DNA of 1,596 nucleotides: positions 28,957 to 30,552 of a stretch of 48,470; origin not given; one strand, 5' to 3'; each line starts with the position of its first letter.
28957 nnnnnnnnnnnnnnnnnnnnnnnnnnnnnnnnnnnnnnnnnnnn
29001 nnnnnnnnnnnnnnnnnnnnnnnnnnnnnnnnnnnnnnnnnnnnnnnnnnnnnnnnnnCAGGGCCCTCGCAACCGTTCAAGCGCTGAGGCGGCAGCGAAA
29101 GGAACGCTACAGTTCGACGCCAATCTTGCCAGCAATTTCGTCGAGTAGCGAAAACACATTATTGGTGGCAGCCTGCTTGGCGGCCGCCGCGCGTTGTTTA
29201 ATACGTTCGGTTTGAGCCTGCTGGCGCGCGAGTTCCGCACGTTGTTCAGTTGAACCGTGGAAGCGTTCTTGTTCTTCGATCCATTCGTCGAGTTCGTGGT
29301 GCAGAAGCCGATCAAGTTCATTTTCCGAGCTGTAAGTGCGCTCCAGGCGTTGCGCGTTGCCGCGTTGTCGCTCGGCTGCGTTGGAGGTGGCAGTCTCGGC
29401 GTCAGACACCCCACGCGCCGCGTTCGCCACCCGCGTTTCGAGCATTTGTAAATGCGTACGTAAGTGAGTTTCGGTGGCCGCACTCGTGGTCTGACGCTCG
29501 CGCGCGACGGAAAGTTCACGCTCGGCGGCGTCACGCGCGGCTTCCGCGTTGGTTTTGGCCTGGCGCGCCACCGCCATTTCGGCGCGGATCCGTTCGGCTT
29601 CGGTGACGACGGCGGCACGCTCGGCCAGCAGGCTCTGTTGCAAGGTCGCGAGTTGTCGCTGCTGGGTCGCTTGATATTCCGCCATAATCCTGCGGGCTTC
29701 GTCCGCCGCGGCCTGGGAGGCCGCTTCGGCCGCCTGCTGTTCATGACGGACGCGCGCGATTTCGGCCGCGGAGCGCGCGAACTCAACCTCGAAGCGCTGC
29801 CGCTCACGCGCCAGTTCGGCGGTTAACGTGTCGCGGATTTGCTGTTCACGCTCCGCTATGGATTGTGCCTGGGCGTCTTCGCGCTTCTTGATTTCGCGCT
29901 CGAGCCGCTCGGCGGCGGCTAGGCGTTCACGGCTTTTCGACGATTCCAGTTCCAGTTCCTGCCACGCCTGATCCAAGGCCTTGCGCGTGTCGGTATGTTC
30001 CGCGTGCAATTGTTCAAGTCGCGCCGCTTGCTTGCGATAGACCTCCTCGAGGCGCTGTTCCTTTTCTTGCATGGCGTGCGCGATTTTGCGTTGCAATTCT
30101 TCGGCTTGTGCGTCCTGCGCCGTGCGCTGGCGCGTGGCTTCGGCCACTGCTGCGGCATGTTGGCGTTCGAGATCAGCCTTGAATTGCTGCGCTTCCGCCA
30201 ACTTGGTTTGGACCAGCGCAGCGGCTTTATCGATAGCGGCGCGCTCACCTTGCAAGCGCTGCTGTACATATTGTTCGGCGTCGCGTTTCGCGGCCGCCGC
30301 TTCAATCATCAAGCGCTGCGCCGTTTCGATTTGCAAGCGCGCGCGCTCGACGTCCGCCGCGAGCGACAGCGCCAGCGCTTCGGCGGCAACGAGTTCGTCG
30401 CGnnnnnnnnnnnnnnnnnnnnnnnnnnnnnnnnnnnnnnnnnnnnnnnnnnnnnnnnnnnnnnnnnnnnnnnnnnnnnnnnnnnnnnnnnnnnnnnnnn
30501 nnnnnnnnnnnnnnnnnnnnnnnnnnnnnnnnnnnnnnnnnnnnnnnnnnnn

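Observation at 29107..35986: Divergent pair of giant paralogs: 2x cNMP-binding + rhodanese + coiled coil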

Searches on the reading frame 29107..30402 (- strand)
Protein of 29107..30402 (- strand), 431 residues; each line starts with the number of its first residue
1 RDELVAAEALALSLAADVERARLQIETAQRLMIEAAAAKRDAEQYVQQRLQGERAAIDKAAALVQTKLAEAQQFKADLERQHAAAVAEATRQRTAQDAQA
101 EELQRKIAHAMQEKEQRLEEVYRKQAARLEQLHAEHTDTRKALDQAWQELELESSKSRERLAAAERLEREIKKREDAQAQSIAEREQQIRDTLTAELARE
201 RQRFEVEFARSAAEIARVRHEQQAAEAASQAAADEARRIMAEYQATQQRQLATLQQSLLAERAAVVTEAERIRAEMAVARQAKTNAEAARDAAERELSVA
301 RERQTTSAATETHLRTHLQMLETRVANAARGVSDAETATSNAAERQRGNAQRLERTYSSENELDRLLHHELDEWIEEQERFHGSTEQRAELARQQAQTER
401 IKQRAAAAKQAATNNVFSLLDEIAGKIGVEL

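Call 15: search_protein_families(library=pfam, proteins=[window:29107-30402:-], max_evalue=1)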
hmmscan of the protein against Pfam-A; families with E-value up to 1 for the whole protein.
window:29107-30402:- (431 aa): 0 families

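Call 70: search_solved_structures(query=window:29110-30402:-, max_evalue=0.01)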
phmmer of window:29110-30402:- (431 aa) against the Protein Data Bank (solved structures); distinct sequences matched with E-value up to 0.01: 0.
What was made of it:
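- Tried and rejected: It has no Pfam family (call 15) and no PDB sequence relative (call 70).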
